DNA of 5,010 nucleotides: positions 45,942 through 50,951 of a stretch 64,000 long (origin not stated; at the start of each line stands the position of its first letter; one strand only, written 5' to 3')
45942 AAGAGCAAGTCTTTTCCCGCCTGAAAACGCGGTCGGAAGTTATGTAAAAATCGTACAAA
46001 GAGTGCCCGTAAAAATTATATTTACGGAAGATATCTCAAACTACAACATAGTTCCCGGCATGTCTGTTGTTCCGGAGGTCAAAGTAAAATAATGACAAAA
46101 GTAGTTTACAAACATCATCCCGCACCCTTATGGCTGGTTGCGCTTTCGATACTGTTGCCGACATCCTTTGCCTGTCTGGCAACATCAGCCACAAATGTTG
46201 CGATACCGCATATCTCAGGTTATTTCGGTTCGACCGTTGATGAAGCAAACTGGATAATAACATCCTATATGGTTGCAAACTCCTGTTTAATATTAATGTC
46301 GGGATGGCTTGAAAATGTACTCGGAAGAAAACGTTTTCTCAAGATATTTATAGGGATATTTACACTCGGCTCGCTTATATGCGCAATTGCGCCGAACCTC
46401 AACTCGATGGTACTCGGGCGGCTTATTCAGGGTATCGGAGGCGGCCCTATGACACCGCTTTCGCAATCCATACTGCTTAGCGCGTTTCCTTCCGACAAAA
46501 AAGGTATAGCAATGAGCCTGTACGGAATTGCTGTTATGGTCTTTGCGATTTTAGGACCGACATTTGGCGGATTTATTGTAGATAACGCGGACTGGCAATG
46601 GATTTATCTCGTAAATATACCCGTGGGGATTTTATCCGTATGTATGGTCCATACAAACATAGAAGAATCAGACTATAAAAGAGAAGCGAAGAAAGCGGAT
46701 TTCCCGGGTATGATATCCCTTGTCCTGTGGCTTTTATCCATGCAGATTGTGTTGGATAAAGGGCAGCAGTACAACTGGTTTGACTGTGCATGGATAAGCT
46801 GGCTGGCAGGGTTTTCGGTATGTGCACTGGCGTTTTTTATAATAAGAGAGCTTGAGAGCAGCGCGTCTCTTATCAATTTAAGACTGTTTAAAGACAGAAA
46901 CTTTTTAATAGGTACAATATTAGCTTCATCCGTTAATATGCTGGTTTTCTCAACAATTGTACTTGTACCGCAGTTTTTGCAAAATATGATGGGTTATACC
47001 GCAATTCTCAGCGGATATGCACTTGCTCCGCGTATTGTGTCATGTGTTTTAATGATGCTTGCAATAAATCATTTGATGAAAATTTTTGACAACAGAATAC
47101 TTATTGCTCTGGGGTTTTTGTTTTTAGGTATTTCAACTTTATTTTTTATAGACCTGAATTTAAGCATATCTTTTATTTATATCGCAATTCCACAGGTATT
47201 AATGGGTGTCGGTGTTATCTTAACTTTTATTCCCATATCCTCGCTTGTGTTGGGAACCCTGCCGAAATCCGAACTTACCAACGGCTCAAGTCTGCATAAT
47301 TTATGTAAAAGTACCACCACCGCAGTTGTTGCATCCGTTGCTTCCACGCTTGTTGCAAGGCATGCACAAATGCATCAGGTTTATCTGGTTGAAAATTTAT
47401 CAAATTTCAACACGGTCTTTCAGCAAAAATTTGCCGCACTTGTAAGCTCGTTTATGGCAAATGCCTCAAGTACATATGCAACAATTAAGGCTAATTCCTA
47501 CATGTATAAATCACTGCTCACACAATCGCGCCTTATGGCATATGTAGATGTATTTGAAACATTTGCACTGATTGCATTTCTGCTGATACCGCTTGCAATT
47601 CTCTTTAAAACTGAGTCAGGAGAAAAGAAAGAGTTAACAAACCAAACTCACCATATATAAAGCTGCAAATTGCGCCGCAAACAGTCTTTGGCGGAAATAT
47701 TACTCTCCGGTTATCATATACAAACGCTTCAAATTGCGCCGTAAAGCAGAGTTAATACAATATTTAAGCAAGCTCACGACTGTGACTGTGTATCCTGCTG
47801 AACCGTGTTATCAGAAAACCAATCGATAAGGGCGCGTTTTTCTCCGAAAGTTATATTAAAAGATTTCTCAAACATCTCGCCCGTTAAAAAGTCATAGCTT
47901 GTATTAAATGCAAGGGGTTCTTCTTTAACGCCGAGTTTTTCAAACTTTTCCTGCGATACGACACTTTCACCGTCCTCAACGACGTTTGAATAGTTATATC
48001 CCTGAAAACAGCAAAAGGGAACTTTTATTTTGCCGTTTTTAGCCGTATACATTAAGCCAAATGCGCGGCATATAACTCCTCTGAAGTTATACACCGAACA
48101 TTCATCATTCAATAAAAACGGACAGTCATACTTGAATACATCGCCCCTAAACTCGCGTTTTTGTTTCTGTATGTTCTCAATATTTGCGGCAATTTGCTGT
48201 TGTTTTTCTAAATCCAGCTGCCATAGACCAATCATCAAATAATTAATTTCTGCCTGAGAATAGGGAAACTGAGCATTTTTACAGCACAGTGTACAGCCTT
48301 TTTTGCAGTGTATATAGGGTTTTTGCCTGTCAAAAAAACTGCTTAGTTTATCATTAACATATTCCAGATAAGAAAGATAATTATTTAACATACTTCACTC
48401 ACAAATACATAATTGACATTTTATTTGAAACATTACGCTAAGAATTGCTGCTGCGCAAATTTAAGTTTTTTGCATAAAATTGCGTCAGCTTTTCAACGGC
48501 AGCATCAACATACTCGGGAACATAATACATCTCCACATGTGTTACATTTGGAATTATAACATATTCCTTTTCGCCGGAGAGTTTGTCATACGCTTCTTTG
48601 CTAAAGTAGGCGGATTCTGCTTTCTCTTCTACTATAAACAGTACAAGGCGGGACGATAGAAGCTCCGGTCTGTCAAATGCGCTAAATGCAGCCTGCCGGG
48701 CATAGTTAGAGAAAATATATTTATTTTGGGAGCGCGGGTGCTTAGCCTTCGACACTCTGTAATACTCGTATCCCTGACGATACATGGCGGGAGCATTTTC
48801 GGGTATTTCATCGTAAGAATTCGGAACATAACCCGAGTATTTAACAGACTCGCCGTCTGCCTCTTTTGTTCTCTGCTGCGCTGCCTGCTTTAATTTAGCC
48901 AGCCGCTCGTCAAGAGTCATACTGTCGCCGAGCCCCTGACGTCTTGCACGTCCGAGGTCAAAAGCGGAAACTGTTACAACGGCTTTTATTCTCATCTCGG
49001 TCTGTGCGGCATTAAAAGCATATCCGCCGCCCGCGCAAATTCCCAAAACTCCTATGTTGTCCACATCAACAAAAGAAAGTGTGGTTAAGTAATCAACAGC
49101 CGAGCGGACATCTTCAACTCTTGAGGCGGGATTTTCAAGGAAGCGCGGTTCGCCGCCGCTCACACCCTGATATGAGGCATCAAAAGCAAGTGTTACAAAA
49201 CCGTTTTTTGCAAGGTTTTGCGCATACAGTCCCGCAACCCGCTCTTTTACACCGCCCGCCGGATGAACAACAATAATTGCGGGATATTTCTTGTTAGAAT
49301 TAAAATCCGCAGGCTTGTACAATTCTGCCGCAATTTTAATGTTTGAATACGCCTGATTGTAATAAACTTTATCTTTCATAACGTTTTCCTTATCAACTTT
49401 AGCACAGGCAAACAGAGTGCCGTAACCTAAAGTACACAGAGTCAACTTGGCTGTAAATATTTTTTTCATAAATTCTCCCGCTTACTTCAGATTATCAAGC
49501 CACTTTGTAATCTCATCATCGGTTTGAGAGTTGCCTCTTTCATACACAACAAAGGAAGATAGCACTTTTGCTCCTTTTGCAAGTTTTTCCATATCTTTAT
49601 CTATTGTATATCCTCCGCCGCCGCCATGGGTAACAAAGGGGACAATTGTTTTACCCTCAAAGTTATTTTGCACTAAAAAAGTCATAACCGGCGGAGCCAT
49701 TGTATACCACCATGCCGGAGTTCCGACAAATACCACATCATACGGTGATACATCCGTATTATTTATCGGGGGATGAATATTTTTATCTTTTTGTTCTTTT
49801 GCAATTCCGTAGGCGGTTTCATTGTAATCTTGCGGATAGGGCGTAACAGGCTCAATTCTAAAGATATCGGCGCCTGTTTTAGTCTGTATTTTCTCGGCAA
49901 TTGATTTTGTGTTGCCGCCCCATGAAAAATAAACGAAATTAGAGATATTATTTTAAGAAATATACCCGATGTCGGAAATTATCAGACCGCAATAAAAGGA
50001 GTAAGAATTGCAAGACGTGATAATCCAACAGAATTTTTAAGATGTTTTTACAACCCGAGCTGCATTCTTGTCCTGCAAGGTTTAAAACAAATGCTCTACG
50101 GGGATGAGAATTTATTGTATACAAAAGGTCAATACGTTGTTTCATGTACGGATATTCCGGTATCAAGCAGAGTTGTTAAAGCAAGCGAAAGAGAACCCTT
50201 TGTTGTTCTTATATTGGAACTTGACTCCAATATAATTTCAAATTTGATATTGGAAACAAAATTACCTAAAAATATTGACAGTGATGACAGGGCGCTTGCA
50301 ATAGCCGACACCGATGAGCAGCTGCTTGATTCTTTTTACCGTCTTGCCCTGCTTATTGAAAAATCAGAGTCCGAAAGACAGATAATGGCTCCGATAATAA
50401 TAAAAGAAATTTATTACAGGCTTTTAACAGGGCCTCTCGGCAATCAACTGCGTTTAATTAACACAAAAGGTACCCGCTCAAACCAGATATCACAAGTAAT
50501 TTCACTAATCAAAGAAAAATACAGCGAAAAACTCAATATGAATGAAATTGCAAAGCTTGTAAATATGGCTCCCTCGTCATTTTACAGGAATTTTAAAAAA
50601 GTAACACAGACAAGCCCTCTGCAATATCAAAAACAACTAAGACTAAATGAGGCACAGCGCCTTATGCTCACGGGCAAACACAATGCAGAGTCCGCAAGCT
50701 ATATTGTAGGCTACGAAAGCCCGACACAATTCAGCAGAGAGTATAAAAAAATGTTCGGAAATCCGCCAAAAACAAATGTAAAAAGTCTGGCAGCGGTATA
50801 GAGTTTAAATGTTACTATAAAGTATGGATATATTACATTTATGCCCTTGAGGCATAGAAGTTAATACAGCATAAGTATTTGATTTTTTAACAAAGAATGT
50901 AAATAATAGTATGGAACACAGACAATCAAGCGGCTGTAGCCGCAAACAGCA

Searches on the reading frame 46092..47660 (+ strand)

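Call 67: search_protein_families(library=pfam, proteins=[window:46092-47660:+], max_evalue=0.00001)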
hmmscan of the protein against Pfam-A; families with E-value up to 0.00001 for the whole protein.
window:46092-47660:+ (522 aa): 1 family
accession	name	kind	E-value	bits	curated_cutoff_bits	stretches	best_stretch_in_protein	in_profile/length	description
PF07690.21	MFS_1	-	1.3e-46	159.5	33.4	1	24-408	5-341/347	Major Facilitator Superfamily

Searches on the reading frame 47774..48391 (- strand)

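Call 75: search_protein_families(library=pfam, proteins=[window:47774-48391:-], max_evalue=0.00001)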
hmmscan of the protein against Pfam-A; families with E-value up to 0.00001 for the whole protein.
window:47774-48391:- (205 aa): 1 family
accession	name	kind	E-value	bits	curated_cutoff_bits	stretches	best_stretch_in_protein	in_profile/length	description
PF03692.20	CxxCxxCC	-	4.6e-06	27.7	23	1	28-116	1-73/85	Putative zinc- or iron-chelating domain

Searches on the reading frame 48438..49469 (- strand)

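Call 75: search_protein_families(library=pfam, proteins=[window:48438-49469:-], max_evalue=0.00001)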
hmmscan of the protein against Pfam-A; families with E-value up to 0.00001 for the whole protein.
window:48438-49469:- (343 aa): 4 families
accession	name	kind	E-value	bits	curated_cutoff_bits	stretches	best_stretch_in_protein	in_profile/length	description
PF01738.24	DLH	-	2.9e-11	43.8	21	1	56-166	11-126/217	Dienelactone hydrolase family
PF12146.15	Hydrolase_4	-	3.7e-07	30.1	27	1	64-170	6-110/239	Serine aminopeptidase, S33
PF00561.26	Abhydrolase_1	-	4.4e-07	30.3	25.8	1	63-182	1-125/245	alpha/beta hydrolase fold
PF12740.14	PETase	-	1.8e-06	28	28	1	50-172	44-160/263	PET hydrolase-like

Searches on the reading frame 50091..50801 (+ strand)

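Call 75: search_protein_families(library=pfam, proteins=[window:50091-50801:+], max_evalue=0.00001)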
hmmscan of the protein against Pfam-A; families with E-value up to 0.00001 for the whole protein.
window:50091-50801:+ (236 aa): 3 families
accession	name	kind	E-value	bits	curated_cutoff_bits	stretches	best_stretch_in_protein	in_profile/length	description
PF06719.19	AraC_N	-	4.4e-28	98.2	24.2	1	1-118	35-149/150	AraC-type transcriptional regulator N-terminus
PF12833.13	HTH_18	-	5.6e-19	68.7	33.6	1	153-228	1-76/80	Helix-turn-helix domain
PF00165.29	HTH_AraC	-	1.5e-11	44.5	26.6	1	140-180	1-41/42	Bacterial regulatory helix-turn-helix proteins, AraC family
